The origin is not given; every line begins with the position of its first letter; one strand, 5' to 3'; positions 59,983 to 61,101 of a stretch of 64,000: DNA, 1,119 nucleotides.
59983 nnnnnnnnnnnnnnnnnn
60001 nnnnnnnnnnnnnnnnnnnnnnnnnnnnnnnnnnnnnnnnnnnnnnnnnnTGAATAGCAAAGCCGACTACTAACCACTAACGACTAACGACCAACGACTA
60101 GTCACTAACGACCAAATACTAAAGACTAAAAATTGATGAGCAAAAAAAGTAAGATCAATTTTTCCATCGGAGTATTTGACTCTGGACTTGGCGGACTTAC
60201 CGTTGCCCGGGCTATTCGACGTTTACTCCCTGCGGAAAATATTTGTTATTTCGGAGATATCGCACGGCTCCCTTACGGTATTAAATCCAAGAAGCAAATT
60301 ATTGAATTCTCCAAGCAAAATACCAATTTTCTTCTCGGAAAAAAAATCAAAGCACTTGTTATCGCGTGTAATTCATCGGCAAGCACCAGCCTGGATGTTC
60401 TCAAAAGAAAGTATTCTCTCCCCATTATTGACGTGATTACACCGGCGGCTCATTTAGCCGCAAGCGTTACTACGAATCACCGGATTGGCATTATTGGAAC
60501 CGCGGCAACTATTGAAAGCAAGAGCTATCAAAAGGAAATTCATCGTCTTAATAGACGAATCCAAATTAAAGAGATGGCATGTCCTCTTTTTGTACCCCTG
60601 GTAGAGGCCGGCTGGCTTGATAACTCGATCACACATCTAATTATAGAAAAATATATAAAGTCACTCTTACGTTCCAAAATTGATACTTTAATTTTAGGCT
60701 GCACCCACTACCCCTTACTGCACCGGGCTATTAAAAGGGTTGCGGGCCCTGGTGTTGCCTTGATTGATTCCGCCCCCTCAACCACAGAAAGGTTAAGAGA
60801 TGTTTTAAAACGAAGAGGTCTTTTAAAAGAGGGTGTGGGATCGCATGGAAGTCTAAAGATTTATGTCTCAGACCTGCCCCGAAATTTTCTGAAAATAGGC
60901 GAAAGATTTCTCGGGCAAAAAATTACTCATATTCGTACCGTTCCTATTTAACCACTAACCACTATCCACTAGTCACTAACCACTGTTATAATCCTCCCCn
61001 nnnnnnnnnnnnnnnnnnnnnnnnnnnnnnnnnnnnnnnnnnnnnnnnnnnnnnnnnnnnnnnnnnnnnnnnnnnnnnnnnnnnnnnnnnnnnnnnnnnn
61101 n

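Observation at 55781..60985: Three arrays of tandem heptamer repeats (CACTAAC family) in intergenic regions around nnr, murI and queD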

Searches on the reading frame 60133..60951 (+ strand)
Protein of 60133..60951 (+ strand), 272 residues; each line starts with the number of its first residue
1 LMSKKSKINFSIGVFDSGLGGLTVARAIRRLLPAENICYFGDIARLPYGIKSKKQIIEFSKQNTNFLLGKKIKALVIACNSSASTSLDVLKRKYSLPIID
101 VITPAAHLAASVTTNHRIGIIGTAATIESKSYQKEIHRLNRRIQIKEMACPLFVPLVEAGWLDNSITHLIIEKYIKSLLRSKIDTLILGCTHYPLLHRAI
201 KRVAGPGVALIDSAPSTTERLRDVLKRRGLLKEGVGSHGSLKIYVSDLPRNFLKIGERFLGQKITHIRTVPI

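Call 8: find_encoding_contigs(protein=window:60133-60951:+, flank=10000, max_places=10)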
Protein window:60133-60951:+ (272 aa): no gene with exactly this product is on record in the collection.

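Call 9: find_encoding_contigs(protein=window:60136-60951:+, flank=10000, max_places=10)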
Protein window:60136-60951:+ (271 aa): 5 contigs read that carry it; 5 places shown.
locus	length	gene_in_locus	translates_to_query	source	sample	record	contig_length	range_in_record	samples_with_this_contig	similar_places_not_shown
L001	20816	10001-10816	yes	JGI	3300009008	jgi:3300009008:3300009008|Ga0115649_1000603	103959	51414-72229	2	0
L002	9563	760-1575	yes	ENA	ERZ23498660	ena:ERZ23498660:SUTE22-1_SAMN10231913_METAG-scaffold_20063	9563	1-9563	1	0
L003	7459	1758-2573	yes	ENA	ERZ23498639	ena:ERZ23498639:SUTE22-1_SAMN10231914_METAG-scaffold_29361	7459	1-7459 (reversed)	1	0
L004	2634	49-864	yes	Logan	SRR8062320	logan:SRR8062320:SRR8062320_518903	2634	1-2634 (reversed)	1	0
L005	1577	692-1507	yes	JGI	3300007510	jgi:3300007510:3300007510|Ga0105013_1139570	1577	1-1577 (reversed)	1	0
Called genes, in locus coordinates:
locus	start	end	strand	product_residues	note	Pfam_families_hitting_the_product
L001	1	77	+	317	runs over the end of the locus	PF03706:LPG_synthase_TM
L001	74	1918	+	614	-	PF13231:PMT_2 (weak)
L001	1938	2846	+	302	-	PF00535:Glycos_transf_2, PF10111:Glyco_tranf_2_2 (weak), PF13641:Glyco_tranf_2_3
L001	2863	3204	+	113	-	PF03692:CxxCxxCC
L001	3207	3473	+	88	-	PF01541:GIY-YIG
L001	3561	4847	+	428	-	PF00919:UPF0004, PF04055:Radical_SAM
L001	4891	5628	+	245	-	PF07719:TPR_2 (faint), PF13428:TPR_14 (faint), PF13432:TPR_16 (faint), PF13174:TPR_6 (faint), PF13525:YfiO (weak), PF05036:SPOR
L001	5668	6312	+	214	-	PF03853:YjeF_N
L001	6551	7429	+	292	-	PF04055:Radical_SAM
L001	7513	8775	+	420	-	PF00155:Aminotran_1_2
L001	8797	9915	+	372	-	PF07833:Cu_amine_oxidN1 (weak), PF01520:Amidase_3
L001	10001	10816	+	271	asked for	PF01177:Asp_Glu_race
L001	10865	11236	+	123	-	PF01242:PTPS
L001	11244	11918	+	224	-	PF00733:Asn_synthase, PF06508:QueC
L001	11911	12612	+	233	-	PF13353:Fer4_12 (faint), PF04055:Radical_SAM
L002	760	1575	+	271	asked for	PF01177:Asp_Glu_race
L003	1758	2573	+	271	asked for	PF01177:Asp_Glu_race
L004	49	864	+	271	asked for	PF01177:Asp_Glu_race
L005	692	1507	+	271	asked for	PF01177:Asp_Glu_race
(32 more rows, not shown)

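Call 16: find_homologous_proteins(query=window:60136-60951:+, max_evalue=1e-30)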
Query window:60136-60951:+ (271 aa): 8000 proteins with E <= 1e-30 among 8000 candidates; the best 120 are listed.
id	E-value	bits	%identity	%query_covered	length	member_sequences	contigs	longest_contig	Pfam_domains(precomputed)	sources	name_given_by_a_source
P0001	4.7e-122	425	72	100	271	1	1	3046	PF01177.28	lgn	-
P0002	6.7e-116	404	69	97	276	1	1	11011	PF01177.28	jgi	-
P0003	1.4e-112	393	68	96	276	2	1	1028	PF01177.28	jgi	-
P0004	8.0e-111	388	69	97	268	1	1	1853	PF01177.28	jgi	jgi:glutamate racemase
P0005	2.6e-102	360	63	97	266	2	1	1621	PF01177.28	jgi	-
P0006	1.3e-99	351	63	97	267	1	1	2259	PF01177.28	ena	-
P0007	7.2e-95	335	60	96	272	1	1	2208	PF01177.28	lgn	-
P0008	1.1e-94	335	59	96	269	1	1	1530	PF01177.28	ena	-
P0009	1.1e-93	332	60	95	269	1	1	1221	PF01177.28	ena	-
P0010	1.3e-92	328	58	96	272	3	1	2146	PF01177.28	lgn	-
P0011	1.9e-92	328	58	97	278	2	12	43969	PF01177.28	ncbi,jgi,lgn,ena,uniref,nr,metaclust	ncbi:MAG: glutamate racemase [Omnitrophica bacterium RIFCSPLOWO2_12_FULL_44_17]|uniref:Glutamate rac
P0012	3.4e-92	327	58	97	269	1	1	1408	PF01177.28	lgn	-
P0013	4.5e-92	326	57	99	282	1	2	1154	PF01177.28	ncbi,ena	-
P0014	7.2e-92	326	57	96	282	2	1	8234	PF01177.28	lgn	-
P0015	8.0e-92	325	58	96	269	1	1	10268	PF01177.28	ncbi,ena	-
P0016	1.1e-91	325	60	96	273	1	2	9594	PF01177.28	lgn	-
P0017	2.4e-91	324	55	99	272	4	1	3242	PF01177.28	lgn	-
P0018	3.3e-91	323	58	96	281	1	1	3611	PF01177.28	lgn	-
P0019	4.5e-91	323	58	96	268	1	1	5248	PF01177.28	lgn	-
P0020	4.6e-91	323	57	99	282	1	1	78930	PF01177.28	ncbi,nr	ncbi:MAG: glutamate racemase [Candidatus Omnitrophica bacterium]|nr:glutamate racemase [Candidatus O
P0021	1.2e-90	322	56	98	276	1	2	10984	PF01177.28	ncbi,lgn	-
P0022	1.2e-90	322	59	96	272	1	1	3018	PF01177.28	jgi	-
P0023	1.6e-90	321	56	96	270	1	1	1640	PF01177.28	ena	-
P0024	2.4e-90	321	54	99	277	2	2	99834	PF01177.28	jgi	jgi:glutamate racemase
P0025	3.2e-90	320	56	98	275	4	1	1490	PF01177.28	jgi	-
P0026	4.8e-90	320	58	98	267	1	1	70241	PF01177.28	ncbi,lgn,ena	-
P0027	5.4e-90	319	55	97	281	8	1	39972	PF01177.28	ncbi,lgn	-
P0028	8.4e-90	319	58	96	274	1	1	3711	PF01177.28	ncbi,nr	ncbi:MAG: glutamate racemase [Candidatus Omnitrophica bacterium]|nr:glutamate racemase [Candidatus O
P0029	9.7e-90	319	56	96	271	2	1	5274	PF01177.28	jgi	jgi:glutamate racemase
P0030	1.7e-89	318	59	96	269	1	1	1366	PF01177.28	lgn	-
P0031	2.7e-89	317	58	98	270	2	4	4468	PF01177.28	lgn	-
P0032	3.2e-89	317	55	99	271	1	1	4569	PF01177.28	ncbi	-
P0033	3.7e-89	317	56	96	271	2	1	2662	PF01177.28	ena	-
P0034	5.1e-89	316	56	96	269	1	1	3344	PF01177.28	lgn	-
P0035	6.1e-89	316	54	97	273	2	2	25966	PF01177.28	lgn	-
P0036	6.8e-89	316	56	96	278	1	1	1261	PF01177.28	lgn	-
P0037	6.9e-89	316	55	99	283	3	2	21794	PF01177.28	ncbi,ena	-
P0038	7.3e-89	316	56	98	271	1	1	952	PF01177.28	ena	-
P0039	9.4e-89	315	55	99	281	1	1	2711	PF01177.28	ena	-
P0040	1.0e-88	315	57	98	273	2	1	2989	PF01177.28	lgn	-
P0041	1.0e-88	315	57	99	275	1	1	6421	PF01177.28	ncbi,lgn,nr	ncbi:MAG TPA: glutamate racemase [bacterium]|nr:glutamate racemase [bacterium]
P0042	1.2e-88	315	56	96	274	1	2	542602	PF01177.28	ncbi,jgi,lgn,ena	-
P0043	1.2e-88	315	56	96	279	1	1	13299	PF01177.28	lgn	-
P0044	1.3e-88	315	53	100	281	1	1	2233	PF01177.28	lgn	-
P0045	1.5e-88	315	58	96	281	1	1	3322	PF01177.28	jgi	jgi:glutamate racemase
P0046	1.7e-88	315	56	99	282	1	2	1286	PF01177.28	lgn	-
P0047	1.7e-88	315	56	96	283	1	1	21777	PF01177.28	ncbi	-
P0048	1.8e-88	314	57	96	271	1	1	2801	PF01177.28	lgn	-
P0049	2.0e-88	314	56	99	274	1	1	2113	PF01177.28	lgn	-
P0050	2.5e-88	314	54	96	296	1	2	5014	PF01177.28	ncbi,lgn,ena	-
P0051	2.6e-88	314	58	95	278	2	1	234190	PF01177.28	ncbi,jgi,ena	-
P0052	2.6e-88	314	54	99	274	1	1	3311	PF01177.28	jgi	jgi:glutamate racemase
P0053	2.9e-88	314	58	96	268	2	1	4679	PF01177.28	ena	-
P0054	3.7e-88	313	56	96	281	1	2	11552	PF01177.28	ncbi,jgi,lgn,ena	-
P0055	3.8e-88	313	54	96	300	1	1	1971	PF01177.28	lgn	-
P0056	4.2e-88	313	55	99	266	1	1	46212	PF01177.28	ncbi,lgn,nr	ncbi:MAG: glutamate racemase [Candidatus Omnitrophota bacterium]|nr:glutamate racemase [Candidatus O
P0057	5.3e-88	313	56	96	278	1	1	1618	PF01177.28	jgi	jgi:glutamate racemase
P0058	5.5e-88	313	57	96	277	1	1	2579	PF01177.28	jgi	jgi:glutamate racemase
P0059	5.9e-88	313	55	96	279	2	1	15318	PF01177.28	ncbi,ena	-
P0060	6.1e-88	313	56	98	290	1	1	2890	PF01177.28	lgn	-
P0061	6.8e-88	313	56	96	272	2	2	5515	PF01177.28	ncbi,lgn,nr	ncbi:MAG: glutamate racemase [Candidatus Omnitrophica bacterium]|nr:glutamate racemase [Candidatus O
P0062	6.8e-88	313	56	96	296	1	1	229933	PF01177.28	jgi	-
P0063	7.1e-88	313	56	96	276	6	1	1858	PF01177.28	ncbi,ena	-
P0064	8.8e-88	312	57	96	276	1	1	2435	PF01177.28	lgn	-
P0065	8.8e-88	312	55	99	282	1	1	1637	PF01177.28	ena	-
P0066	1.0e-87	312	56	96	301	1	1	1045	PF01177.28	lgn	-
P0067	1.1e-87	312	57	95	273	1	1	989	PF01177.28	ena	-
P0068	1.2e-87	312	54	99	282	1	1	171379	PF01177.28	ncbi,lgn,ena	-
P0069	1.2e-87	312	54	96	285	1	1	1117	PF01177.28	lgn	-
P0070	1.6e-87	311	53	96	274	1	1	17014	PF01177.28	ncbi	-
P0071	1.6e-87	311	56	96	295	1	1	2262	PF01177.28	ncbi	-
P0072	1.9e-87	311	53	99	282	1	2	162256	PF01177.28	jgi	-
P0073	1.9e-87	311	53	99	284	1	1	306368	PF01177.28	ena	-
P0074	2.2e-87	311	53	99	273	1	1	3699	PF01177.28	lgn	-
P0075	2.2e-87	311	54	96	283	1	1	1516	PF01177.28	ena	-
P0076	2.2e-87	311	58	98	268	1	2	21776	PF01177.28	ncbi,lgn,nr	ncbi:MAG: glutamate racemase [Candidatus Omnitrophica bacterium]|nr:glutamate racemase [Candidatus O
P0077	2.6e-87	311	55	99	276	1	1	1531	PF01177.28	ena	-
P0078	2.9e-87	311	56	96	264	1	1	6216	PF01177.28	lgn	-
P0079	3.1e-87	310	56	99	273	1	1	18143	PF01177.28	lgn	-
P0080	3.5e-87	310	55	96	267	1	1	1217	PF01177.28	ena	-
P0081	3.9e-87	310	58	96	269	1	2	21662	PF01177.28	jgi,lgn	jgi:glutamate racemase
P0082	3.9e-87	310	57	96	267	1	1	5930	PF01177.28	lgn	-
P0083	4.1e-87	310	57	96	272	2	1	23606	PF01177.28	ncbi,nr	ncbi:MAG: glutamate racemase [Candidatus Omnitrophica bacterium]|nr:glutamate racemase [Candidatus O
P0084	5.1e-87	310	55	97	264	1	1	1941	PF01177.28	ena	-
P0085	6.1e-87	309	55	96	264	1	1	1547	PF01177.28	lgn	-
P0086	7.0e-87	309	55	96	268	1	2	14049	PF01177.28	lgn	-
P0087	7.2e-87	309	56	96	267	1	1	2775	PF01177.28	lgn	-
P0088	7.4e-87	309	55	96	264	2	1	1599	PF01177.28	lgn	-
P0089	8.8e-87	309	55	100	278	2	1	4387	PF01177.28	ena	-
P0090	9.4e-87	309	55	96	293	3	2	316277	PF01177.28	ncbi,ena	-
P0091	9.9e-87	309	54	99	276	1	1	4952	PF01177.28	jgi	jgi:glutamate racemase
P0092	1.3e-86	308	54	96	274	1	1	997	PF01177.28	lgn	-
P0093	1.4e-86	308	56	96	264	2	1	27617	PF01177.28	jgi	-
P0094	1.8e-86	308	56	96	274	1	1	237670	PF01177.28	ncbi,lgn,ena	-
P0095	1.8e-86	308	54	99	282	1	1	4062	PF01177.28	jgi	jgi:glutamate racemase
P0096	2.0e-86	308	54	96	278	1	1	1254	PF01177.28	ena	-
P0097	2.4e-86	308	54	96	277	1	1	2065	PF01177.28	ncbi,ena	-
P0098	2.4e-86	308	56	96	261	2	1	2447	PF01177.28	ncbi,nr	ncbi:MAG TPA: glutamate racemase, partial [bacterium]|nr:glutamate racemase [bacterium]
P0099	2.5e-86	307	54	96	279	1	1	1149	PF01177.28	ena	-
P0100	2.9e-86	307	54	96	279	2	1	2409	PF01177.28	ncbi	-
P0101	3.0e-86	307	53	96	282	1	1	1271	PF01177.28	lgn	-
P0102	3.3e-86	307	53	99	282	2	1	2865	PF01177.28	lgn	-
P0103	3.4e-86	307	55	96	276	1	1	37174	PF01177.28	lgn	-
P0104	3.4e-86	307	54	96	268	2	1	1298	PF01177.28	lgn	-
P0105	5.6e-86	306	55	96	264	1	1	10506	PF01177.28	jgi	jgi:glutamate racemase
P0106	7.0e-86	306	54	99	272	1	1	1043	PF01177.28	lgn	-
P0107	7.1e-86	306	55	100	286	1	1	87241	PF01177.28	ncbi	-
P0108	7.3e-86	306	54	96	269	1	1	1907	PF01177.28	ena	-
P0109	8.1e-86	306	54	96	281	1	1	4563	PF01177.28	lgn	-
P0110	8.4e-86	306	53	99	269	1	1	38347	PF01177.28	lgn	-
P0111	9.1e-86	306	54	96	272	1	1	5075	PF01177.28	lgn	-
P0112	9.2e-86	306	53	99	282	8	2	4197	PF01177.28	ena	-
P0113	9.9e-86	306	53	99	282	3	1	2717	PF01177.28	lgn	-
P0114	1.0e-85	305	51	99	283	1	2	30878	PF01177.28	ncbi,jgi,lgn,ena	-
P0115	1.0e-85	305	54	99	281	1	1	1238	PF01177.28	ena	-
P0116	1.1e-85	305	54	95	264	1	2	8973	PF01177.28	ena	-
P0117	1.1e-85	305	53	97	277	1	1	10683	PF01177.28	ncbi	-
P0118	1.2e-85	305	53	97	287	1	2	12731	PF01177.28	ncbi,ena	-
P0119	1.3e-85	305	54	97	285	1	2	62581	PF01177.28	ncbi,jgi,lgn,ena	-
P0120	1.3e-85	305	56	96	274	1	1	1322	PF01177.28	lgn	-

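Call 17: find_encoding_contigs(protein=P0002, flank=10000, max_places=4)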
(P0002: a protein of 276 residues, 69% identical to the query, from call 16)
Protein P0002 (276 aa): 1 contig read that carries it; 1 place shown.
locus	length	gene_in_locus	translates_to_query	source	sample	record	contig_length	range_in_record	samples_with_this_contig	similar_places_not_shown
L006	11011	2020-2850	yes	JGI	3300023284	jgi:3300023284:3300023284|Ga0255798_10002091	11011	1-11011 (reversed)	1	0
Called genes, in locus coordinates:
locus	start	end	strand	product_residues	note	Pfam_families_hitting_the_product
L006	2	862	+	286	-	?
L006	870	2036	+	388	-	PF07833:Cu_amine_oxidN1, PF01520:Amidase_3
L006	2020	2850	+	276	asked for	PF01177:Asp_Glu_race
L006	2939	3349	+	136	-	PF01242:PTPS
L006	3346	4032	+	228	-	PF00733:Asn_synthase, PF06508:QueC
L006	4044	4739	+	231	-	PF04055:Radical_SAM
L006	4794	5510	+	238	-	PF01138:RNase_PH, PF03725:RNase_PH_C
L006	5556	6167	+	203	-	PF01725:Ham1p_like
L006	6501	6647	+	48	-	-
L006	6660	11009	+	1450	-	?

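Call 18: find_encoding_contigs(protein=P0001, flank=10000, max_places=4)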
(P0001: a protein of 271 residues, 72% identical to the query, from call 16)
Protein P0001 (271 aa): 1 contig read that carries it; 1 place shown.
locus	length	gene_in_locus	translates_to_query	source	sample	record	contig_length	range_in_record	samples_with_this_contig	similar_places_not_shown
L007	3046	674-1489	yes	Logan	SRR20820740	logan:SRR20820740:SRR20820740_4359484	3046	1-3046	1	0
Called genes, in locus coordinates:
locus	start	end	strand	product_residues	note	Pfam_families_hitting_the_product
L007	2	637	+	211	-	?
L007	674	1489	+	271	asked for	PF01177:Asp_Glu_race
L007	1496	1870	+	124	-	PF01242:PTPS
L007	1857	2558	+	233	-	PF00733:Asn_synthase, PF06508:QueC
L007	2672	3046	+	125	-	?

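Call 37: find_encoding_contigs(protein=P0024, flank=10000, max_places=1)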
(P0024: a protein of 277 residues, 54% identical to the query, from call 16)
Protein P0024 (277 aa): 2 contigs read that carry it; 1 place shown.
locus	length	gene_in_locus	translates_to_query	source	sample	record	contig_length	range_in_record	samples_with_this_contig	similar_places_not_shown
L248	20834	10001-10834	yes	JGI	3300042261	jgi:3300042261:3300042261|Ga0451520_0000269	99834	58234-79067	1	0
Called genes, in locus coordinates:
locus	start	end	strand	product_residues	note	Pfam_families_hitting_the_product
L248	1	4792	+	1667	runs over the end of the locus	-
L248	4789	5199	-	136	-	PF11969:DcpS_C, PF01230:HIT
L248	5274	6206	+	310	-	PF12710:HAD (faint)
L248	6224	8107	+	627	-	PF05170:AsmA, PF05359:DUF748, PF13116:YhdP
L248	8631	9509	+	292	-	PF04055:Radical_SAM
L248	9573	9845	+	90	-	PF00364:Biotin_lipoyl, PF25917:BSH_RND (faint), PF25973:BSH_CzcB (faint), PF25919:BSH_CusB (weak), PF26018:BSH_RND_rel (weak), PF25997:BSH_YhbJ (weak)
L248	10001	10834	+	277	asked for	PF01177:Asp_Glu_race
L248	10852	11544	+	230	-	PF00733:Asn_synthase (weak), PF02568:ThiI (weak), PF06508:QueC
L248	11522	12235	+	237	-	PF13353:Fer4_12, PF04055:Radical_SAM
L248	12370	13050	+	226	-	PF01138:RNase_PH, PF03725:RNase_PH_C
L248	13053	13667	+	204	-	PF01725:Ham1p_like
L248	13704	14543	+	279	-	PF01583:APS_kinase, PF13238:AAA_18 (weak), PF13671:AAA_33 (faint)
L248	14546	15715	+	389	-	PF13472:Lipase_GDSL_2 (weak)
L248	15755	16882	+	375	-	PF03102:NeuB, PF08666:SAF (weak)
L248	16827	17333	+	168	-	PF08282:Hydrolase_3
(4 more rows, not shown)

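Call 38: find_encoding_contigs(protein=P0020, flank=10000, max_places=1)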
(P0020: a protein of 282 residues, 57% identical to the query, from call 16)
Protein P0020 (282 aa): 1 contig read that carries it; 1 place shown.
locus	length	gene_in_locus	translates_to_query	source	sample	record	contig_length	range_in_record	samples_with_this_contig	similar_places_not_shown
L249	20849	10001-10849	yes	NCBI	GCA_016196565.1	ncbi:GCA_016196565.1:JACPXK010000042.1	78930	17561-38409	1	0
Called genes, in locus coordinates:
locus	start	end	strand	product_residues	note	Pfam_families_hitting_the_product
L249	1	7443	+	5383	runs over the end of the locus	PF13646:HEAT_2 (faint)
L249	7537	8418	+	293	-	PF04055:Radical_SAM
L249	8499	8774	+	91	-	PF00364:Biotin_lipoyl, PF25917:BSH_RND (faint), PF25984:BSH_YknX (faint), PF25997:BSH_YhbJ (weak), PF26018:BSH_RND_rel (faint), PF25919:BSH_CusB (weak)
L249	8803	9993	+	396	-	PF00155:Aminotran_1_2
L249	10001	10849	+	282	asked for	PF01177:Asp_Glu_race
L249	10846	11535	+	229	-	PF00733:Asn_synthase (weak), PF02568:ThiI (faint), PF06508:QueC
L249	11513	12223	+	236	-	PF13353:Fer4_12 (weak), PF04055:Radical_SAM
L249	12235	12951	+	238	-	PF01138:RNase_PH, PF03725:RNase_PH_C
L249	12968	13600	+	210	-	PF01725:Ham1p_like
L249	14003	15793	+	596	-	PF07973:tRNA_SAD, PF00587:tRNA-synt_2b, PF03129:HGTP_anticodon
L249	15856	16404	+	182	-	PF05198:IF3_N, PF00707:IF3_C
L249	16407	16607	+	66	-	PF01632:Ribosomal_L35p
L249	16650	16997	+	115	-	PF00453:Ribosomal_L20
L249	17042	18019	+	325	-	PF02912:Phe_tRNA-synt_N, PF01409:tRNA-synt_2d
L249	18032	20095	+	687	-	PF03483:B3_4, PF03484:B5, PF17759:tRNA_synthFbeta, PF03147:FDX-ACB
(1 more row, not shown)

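Call 39: find_encoding_contigs(protein=P0042, flank=10000, max_places=1)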
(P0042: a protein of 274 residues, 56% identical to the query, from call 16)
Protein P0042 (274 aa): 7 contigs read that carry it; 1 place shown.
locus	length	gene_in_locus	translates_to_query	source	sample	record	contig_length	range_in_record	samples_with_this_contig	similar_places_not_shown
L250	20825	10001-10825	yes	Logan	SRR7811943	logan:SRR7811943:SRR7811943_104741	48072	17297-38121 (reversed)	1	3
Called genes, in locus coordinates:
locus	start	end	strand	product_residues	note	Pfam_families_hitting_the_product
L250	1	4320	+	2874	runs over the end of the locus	PF23526:AprA_N (weak), PF23525:Methyltransf_36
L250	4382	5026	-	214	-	PF01066:CDP-OH_P_transf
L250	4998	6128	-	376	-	PF00266:Aminotran_5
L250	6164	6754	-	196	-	PF02775:TPP_enzyme_C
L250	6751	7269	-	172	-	PF02776:TPP_enzyme_N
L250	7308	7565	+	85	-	-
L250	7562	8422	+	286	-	PF04055:Radical_SAM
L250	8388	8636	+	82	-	PF00364:Biotin_lipoyl, PF25917:BSH_RND (weak), PF25997:BSH_YhbJ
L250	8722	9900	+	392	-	PF00155:Aminotran_1_2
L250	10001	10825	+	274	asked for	PF01177:Asp_Glu_race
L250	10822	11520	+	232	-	PF00733:Asn_synthase (weak), PF02568:ThiI (faint), PF06508:QueC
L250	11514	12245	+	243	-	PF13353:Fer4_12 (weak), PF04055:Radical_SAM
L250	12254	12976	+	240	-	PF01138:RNase_PH, PF03725:RNase_PH_C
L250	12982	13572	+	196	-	PF01725:Ham1p_like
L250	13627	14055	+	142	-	PF09969:DUF2203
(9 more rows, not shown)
